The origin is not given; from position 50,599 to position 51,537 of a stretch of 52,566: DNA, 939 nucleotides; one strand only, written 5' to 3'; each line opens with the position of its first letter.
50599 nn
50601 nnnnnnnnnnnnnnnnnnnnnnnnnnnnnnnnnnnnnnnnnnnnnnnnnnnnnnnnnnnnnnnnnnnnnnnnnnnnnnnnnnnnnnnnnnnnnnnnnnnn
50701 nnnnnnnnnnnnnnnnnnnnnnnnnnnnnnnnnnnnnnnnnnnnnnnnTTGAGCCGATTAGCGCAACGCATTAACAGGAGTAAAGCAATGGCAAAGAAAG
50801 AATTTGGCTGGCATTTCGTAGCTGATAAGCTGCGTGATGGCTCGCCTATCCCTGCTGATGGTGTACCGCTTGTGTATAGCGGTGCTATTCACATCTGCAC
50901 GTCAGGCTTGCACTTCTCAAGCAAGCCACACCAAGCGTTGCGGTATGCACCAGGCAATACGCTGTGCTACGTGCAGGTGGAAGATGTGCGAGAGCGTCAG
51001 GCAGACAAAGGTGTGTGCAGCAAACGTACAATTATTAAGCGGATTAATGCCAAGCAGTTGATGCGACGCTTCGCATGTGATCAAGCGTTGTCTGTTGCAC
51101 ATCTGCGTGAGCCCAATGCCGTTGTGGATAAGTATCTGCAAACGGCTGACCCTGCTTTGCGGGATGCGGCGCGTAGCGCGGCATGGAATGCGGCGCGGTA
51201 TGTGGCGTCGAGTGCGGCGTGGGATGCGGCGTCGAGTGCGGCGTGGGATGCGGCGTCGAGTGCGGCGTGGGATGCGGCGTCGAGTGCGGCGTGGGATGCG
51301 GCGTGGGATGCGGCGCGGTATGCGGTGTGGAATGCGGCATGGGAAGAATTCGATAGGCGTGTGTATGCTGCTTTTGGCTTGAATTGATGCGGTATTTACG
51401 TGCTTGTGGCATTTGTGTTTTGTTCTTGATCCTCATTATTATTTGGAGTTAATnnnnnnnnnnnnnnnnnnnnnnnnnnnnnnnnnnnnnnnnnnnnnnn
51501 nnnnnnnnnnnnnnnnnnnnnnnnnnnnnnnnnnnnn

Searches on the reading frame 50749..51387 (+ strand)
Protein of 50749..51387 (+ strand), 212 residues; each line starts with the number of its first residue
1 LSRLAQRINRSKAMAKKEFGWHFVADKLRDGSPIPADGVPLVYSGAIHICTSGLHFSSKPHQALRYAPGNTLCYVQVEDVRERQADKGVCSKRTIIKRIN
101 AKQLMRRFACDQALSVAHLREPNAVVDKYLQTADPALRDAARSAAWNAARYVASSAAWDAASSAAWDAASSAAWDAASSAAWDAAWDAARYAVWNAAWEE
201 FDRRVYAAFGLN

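Call 11: search_protein_families(library=phrogs, proteins=[window:50749-51387:+], max_evalue=0.01)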
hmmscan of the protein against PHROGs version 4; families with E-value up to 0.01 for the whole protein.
window:50749-51387:+ (212 aa): 5 families
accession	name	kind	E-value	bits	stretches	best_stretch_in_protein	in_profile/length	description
phrog_8332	-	unknown function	5.4e-07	30.4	1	130-195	153-218/248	-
phrog_18326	-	unknown function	6.9e-07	30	1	103-200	64-169/203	-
phrog_4433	-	unknown function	5.6e-05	23.7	1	44-181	39-181/312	-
phrog_3416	-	unknown function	0.00038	21.4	1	136-204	144-217/248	-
phrog_14105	-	unknown function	0.0019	18.3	1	42-106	34-101/297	-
